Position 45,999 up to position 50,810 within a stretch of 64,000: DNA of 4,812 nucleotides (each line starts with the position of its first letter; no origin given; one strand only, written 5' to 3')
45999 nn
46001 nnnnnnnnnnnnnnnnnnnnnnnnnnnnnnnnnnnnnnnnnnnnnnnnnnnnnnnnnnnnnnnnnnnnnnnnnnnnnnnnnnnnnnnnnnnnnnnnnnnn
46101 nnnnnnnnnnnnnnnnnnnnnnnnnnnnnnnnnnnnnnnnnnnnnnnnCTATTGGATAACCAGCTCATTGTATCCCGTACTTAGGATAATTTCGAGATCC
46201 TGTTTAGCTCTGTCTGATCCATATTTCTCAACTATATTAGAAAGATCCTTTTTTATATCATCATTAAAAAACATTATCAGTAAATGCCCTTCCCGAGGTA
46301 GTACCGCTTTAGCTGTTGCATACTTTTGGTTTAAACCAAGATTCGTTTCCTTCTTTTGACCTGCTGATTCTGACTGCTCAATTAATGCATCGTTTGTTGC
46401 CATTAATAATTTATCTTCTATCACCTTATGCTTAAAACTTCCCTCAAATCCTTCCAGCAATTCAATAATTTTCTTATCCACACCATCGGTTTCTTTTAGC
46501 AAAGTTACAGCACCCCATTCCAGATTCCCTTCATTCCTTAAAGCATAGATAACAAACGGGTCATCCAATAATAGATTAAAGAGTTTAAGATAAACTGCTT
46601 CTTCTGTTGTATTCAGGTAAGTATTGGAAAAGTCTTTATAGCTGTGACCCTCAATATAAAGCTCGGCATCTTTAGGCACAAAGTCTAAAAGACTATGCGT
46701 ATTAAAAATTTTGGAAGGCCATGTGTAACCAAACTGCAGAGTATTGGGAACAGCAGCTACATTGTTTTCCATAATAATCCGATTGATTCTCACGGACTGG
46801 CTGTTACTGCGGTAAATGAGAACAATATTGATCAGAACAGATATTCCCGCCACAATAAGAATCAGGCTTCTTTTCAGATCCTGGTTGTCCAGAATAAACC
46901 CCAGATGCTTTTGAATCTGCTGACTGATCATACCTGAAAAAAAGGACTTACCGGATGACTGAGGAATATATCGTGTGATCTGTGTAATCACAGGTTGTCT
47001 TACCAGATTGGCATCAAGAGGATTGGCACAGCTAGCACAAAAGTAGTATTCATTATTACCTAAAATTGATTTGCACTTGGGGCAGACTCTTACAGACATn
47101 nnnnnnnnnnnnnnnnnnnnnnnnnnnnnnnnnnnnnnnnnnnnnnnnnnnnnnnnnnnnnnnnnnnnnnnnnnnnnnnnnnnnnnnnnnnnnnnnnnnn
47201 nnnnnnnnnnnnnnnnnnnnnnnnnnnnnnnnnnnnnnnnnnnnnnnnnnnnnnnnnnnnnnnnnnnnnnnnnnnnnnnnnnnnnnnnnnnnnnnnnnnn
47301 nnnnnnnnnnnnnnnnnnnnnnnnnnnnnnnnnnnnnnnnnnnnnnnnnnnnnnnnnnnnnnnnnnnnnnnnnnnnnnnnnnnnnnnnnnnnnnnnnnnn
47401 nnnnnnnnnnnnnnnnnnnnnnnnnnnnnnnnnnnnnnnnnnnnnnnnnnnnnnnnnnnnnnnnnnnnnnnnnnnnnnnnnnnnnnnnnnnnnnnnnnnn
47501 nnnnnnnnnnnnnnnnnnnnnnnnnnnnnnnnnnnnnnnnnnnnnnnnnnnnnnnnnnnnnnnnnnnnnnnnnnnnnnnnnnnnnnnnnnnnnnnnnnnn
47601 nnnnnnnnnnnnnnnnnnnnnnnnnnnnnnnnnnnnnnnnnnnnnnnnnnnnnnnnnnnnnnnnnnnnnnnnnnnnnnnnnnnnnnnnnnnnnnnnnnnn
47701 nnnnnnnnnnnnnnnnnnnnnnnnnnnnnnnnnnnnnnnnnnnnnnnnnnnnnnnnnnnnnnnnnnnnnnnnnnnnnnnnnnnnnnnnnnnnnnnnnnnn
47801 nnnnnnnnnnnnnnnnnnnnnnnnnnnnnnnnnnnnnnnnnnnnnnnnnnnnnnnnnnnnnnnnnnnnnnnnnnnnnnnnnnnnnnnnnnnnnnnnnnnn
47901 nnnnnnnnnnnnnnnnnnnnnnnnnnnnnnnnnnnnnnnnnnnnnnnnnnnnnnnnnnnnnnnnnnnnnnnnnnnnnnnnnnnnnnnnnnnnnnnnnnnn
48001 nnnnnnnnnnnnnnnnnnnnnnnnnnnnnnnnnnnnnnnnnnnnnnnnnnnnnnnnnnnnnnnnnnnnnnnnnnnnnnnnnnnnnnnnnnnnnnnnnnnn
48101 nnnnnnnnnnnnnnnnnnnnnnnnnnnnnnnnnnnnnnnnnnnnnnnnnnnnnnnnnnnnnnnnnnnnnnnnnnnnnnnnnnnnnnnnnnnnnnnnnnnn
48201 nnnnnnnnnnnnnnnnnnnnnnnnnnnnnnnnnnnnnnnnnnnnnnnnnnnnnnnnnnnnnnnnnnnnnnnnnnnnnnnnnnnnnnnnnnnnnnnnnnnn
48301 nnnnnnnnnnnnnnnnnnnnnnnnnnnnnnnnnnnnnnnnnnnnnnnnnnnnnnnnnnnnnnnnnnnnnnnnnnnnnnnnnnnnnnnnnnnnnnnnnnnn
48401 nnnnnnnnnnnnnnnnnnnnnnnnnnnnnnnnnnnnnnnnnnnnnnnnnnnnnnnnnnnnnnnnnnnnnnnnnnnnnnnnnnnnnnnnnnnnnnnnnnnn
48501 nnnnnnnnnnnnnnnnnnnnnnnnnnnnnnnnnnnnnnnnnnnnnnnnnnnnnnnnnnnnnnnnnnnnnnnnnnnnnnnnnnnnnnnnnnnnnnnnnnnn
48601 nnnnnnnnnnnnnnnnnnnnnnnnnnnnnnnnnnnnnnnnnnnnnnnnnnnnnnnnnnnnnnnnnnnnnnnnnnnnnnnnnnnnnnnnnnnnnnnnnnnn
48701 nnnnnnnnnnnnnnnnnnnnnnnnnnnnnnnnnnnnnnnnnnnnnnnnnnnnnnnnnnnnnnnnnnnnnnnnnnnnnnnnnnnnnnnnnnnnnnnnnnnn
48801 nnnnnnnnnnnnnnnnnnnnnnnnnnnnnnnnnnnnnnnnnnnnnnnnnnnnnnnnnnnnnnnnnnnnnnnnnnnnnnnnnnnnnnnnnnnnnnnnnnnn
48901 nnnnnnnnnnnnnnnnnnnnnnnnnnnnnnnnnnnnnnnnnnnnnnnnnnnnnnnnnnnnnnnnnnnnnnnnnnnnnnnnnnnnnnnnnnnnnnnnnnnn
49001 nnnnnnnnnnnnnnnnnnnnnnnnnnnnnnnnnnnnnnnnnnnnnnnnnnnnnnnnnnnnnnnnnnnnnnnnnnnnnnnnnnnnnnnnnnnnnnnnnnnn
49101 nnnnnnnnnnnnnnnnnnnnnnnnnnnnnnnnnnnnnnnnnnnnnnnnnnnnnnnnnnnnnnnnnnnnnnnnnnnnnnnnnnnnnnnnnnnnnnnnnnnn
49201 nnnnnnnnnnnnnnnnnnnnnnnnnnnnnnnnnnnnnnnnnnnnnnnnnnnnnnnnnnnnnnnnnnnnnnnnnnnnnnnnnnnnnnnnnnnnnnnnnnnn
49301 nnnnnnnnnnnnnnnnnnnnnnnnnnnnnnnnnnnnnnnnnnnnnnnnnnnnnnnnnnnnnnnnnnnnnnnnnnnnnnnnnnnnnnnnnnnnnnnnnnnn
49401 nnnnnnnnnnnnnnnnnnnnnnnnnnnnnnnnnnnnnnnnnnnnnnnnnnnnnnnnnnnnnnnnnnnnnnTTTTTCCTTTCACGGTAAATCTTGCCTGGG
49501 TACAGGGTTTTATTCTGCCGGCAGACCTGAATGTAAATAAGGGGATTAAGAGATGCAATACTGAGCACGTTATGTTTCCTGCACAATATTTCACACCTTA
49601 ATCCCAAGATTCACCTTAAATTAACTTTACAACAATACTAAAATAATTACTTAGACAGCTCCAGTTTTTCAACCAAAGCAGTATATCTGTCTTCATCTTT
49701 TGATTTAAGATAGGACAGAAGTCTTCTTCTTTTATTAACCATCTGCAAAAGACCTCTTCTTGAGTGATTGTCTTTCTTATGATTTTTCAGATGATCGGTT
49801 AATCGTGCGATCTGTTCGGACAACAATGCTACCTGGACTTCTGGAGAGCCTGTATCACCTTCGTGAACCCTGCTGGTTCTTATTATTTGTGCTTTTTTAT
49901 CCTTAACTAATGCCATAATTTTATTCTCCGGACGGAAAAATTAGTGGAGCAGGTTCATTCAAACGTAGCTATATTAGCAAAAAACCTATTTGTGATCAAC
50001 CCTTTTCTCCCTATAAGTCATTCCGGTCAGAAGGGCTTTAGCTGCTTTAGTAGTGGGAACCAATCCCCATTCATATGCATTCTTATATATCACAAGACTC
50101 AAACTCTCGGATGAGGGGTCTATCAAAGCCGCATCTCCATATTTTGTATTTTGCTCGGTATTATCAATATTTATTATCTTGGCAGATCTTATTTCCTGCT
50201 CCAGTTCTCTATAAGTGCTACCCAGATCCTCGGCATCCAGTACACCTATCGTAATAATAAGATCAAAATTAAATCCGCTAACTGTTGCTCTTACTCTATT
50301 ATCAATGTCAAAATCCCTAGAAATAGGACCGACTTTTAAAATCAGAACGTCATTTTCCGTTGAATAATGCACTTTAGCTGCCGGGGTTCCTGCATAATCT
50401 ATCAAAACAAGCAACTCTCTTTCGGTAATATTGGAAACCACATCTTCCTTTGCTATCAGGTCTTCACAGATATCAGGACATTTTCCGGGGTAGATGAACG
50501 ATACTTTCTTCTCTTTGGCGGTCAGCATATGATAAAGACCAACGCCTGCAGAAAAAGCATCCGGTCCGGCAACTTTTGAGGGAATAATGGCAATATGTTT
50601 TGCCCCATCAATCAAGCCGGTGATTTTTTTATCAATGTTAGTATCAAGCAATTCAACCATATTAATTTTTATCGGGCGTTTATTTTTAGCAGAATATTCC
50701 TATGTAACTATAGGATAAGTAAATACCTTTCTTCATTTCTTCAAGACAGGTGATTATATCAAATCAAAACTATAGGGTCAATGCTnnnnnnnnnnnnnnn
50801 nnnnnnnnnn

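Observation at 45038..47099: Two-gene module: zinc-ribbon/TM/extracytoplasmic protein followed by a protease-less Lon-type AAA+ ATPase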

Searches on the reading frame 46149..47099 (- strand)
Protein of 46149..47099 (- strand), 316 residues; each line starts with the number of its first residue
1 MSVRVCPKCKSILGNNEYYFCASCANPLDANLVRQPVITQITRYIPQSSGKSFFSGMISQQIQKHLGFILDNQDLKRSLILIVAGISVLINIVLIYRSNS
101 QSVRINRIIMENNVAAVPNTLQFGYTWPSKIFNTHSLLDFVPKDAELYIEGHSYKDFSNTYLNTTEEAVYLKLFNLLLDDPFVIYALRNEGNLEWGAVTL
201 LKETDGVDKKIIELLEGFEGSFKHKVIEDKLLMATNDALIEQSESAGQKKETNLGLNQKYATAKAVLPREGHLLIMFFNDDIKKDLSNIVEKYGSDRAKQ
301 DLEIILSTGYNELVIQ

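Call 3: search_protein_families(library=pfam, proteins=[window:46149-47099:-], max_evalue=0.1)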
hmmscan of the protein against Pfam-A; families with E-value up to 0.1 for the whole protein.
window:46149-47099:- (316 aa): 2 families
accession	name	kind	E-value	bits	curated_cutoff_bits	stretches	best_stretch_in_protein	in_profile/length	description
PF21718.4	KH_DTX3L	-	0.042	14.1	27.4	0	135-168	38-71/128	DTX3L, KH-like domain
PF18912.6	DZR_2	-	0.095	13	27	0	4-30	22-48/56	Double zinc ribbon domain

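Call 4: search_protein_families(library=ncbifam, proteins=[window:46149-47099:-], max_evalue=0.1)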
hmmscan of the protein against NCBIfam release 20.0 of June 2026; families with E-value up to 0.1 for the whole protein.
window:46149-47099:- (316 aa): 1 family
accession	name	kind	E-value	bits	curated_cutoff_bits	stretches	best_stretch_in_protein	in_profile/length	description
NF008071.1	PRK10808.1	equivalog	0.067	12.5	277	1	226-307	221-299/358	porin OmpA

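Call 13: find_homologous_proteins(query=window:46149-47099:-, max_evalue=0.001)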
Query window:46149-47099:- (316 aa): 2 proteins with E <= 0.001 among 1599 candidates.
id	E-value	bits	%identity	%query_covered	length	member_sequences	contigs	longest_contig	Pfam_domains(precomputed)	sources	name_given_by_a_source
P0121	1.3e-205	699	100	100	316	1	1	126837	-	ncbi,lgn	-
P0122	2.4e-41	160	31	100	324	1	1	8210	-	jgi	jgi:hypothetical protein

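Call 19: find_homologous_proteins(query=A1, max_evalue=0.001)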
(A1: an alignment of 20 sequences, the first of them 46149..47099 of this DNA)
Query A1 (20 sequences) (316 aa, profile of the alignment): 14 proteins with E <= 0.001 among 8000 candidates.
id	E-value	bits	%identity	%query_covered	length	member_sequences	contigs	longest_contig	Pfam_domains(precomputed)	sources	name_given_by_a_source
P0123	2.9e-92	328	20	92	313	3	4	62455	-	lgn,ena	-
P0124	1.6e-91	325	22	86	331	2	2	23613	-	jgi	-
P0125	1.9e-84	302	18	92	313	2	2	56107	-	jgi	-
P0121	2.2e-83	298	100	100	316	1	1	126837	-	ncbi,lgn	-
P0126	5.5e-80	287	21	91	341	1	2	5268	-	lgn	-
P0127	1.8e-78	282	20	86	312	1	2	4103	-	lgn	-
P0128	1.1e-74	270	22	100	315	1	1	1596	-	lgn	-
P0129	2.3e-70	256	21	88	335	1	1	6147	-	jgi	-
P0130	3.3e-70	255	21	86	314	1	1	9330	-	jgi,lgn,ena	-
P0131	4.6e-68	248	23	99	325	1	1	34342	PF08271.18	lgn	-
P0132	6.2e-68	248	19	88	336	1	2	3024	-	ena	-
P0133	6.9e-68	247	21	88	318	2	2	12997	-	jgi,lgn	-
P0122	6.7e-62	228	31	100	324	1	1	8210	-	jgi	jgi:hypothetical protein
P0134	1.6e-59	220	18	62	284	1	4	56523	-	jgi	-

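Call 32: predict_structure(alignment_id=A2)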
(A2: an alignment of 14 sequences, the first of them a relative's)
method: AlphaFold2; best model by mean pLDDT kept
length: 316 residues; sequences in the alignment: 14
mean_pLDDT: 59.2   pTM: 0.50
mean pLDDT of the five models: 59.2, 58.6, 55.8, 54.1, 51.6
residues with pLDDT >= 90: 4; 70-90: 109; 50-70: 91; < 50: 112
segments of 3 or more residues with pLDDT < 50: 35-72, 75-79, 84-131, 256-271
pLDDT, mean of each block of 10 residues (from residue 1): 78 67 66 46 32 39 43 48 42 31 25 27 35 68 75 71 60 75 81 83 78 74 85 88 84 53 36 60 66 60 64 54
secondary structure, 60 per line:
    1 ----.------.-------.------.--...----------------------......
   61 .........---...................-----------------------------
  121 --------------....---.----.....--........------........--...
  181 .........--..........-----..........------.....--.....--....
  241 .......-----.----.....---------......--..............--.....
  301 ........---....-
elements in order: H55-69 H73-91 H135-138 E147-151 H154-161 H168-175 E178-189 E192-201 H207-216 E223-227 E230-234 H237-247 H258-262 E272-277 H280-293 H296-308 E312-315

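Call 39: fold_search(model_id=the predicted structure, library=pdb)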
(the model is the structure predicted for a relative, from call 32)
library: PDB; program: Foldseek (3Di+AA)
matches with E <= 10: 620; with E <= 0.001: 0
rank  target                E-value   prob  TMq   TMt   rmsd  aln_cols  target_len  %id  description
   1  3k8j                  5.7e-02  0.69  0.27  0.33  12.8       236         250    8  Structure of crystal form III of TP0453 (released 2010-10-27)
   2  1wqf                  1.2e-01  0.16  0.13  0.21  17.1       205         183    8  Crystal structure of Ribosome recycling factor from Mycobacterium Tuberculosis (released 2005-02-22)
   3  3k8i                  1.6e-01  0.63  0.25  0.31  10.1       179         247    8  Structure of crystal form IV of TP0453 (released 2010-10-27)
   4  2zvf_D                1.7e-01  0.15  0.13  0.21  15.4       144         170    9  Crystal structure of Archaeoglobus fulgidus alanyl-tRNA synthetase C-terminal dimerization domain (released 2009-06-30)
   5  3k8h_B                1.9e-01  0.82  0.26  0.32   6.7       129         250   10  Structure of crystal form I of TP0453 (released 2010-10-27)
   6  5dob_A                2.4e-01  0.11  0.13  0.16  13.2       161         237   10  Crystal structure of the Human Cytomegalovirus Nuclear Egress Complex (NEC) (released 2015-11-25)
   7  5z8o_B                2.8e-01  0.08  0.11  0.20  14.8       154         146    8  Structural of START superfamily protein MSMEG_0129 from Mycobacterium smegmatis (released 2018-03-21)
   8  3f56_E                2.8e-01  0.08  0.11  0.15  16.9       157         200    9  The structure of a previously undetected carboxysome shell protein: CsoS1D from Prochlorococcus marinus MED4 (released 2009-06-16)
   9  2zvf_H                2.9e-01  0.12  0.13  0.20  14.7       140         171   11  Crystal structure of Archaeoglobus fulgidus alanyl-tRNA synthetase C-terminal dimerization domain (released 2009-06-30)
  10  6eri_Az               2.9e-01  0.08  0.10  0.15  22.7       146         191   12  Structure of the chloroplast ribosome with chl-RRF and hibernation-promoting factor (released 2018-04-18)
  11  8ahi                  3.3e-01  0.14  0.13  0.14  13.4       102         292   14  PAC-FragmentDEL: Photoactivated covalent capture of DNA encoded fragments for hit discovery (released 2022-09-14)
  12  7t31_C                3.9e-01  0.20  0.13  0.09   6.0        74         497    9  X-ray Structure of Clostridiodies difficile PilW (released 2022-10-19)
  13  6uvw_D                4.2e-01  0.10  0.12  0.13  16.2       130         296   15  Engineered variant of I-OnuI meganuclease with improved thermostability (released 2019-12-18)
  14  3k8g_A                4.5e-01  0.33  0.17  0.21  10.6       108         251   14  Structure of crystal form I of TP0453 (released 2010-10-27)
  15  2zvf_A                4.7e-01  0.14  0.12  0.19  10.9        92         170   11  Crystal structure of Archaeoglobus fulgidus alanyl-tRNA synthetase C-terminal dimerization domain (released 2009-06-30)
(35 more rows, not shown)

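Call 61: search_protein_families(library=padloc, proteins=[window:46149-47099:-], max_evalue=0.01)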
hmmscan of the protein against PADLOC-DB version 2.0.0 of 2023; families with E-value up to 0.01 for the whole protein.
window:46149-47099:- (316 aa): 1 family
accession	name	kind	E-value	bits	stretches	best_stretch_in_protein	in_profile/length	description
PDLC03685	HEase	-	0.0018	15.8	1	82-166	83-166/309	homing endonuclease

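Call 80: search_solved_structures(query=A1, max_evalue=1)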
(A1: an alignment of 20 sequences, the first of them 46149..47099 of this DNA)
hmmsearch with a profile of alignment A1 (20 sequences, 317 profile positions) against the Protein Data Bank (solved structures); distinct sequences matched with E-value up to 1: 14.
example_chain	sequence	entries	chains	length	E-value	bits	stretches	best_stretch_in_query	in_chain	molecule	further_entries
9pcp_H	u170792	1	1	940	0.041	16.4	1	142-207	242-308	DNA repair protein complementing XP-C cells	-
9xyu_H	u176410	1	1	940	0.041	16.4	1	142-207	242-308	DNA repair protein complementing XP-C cells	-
28jm_I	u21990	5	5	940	0.041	16.4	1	142-207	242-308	DNA repair protein complementing XP-C cells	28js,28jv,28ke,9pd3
8ebs_H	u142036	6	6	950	0.042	16.4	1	142-207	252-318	Xeroderma pigmentosum, complementation group C, isoform CRA_a | DNA repair protein complementing XP-C cells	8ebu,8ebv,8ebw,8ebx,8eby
2w3z_A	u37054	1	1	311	0.061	15.9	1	58-134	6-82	PUTATIVE DEACETYLASE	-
5znp_A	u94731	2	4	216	0.11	15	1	14-42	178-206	SHORT LIFE family protein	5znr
9hmf_O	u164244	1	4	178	0.12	14.9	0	75-171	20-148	Flagellar protein FliL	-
3nvm_A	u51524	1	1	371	0.15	14.7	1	279-316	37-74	NOP5/NOP56 related protein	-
4by9_C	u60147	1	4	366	0.15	14.6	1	279-316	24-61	NOP5/NOP56 RELATED PROTEIN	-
2nnw_A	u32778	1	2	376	0.16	14.5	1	279-316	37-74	NOP5/NOP56 related protein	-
3nmu_A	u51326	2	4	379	0.16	14.5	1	279-316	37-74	NOP5/NOP56 related protein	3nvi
3nvk_A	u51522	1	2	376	0.16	14.5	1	279-316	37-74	NOP5/NOP56 related protein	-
9i1i_A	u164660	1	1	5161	0.46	13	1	6-37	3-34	E3 ubiquitin-protein ligase RNF213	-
7oik_A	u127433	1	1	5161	0.46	13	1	6-37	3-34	E3 ubiquitin-protein ligase RNF213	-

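Call 81: search_protein_families(library=pfam, alignment_id=A1, max_evalue=0.1)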
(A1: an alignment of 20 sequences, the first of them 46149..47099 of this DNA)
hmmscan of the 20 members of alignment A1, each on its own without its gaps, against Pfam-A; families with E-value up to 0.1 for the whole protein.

A. member 1, window:46149-47099:- (316 aa): 2 families
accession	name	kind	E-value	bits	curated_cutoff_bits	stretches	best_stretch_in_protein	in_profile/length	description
PF21718.4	KH_DTX3L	-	0.042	14.1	27.4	0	135-168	38-71/128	DTX3L, KH-like domain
PF18912.6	DZR_2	-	0.095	13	27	0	4-30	22-48/56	Double zinc ribbon domain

B. families by the number of members that match (of 20 scanned): 29 families (the first 25 are shown)
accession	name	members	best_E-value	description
PF12773.13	DZR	16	0.0016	Double zinc ribbon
PF08271.17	Zn_Ribbon_TF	14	1.4e-05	TFIIB zinc-binding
PF18912.6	DZR_2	11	0.0023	Double zinc ribbon domain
PF13240.11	Zn_Ribbon_1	9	5.8e-05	zinc-ribbon domain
PF24460.1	DUF7575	7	0.006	Domain of unknown function (DUF7575)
PF08772.16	Zn_ribbon_NOB1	7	0.021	Nin one binding (NOB1) Zn-ribbon like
PF13248.11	Zn_ribbon_3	5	0.00099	zinc-ribbon domain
PF01920.25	Prefoldin_2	1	0.0023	Prefoldin subunit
PF23137.1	HVO_0758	1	0.022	HVO_0758 mu-protein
PF14446.12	Prok-RING_1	1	0.024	Prokaryotic RING finger family 1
PF17114.10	Nod1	1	0.026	Gef2-related medial cortical node protein Nod1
PF21590.2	AP5B1_C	1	0.028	AP5B1, C-terminal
PF09538.15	FYDLN_acid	1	0.029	Protein of unknown function (FYDLN_acid)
PF04458.17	DUF505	1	0.035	Protein of unknown function (DUF505)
PF08792.16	A2L_zn_ribbon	1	0.038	A2L zinc ribbon domain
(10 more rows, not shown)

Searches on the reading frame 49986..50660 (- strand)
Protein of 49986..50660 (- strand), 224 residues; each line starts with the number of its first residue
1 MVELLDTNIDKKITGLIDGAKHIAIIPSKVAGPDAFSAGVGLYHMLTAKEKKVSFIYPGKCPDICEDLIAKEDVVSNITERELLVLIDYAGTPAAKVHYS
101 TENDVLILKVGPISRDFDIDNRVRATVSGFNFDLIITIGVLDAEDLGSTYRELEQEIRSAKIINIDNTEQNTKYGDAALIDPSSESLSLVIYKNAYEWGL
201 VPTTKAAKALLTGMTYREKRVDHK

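Call 47: search_protein_families(library=pfam, proteins=[window:49986-50660:-], max_evalue=0.001)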
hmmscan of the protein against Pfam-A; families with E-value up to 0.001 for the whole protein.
window:49986-50660:- (224 aa): 1 family
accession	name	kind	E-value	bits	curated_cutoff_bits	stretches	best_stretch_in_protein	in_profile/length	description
PF01368.27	DHH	-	0.00081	20.1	28.1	0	23-214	2-125/125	DHH family, N-terminal domain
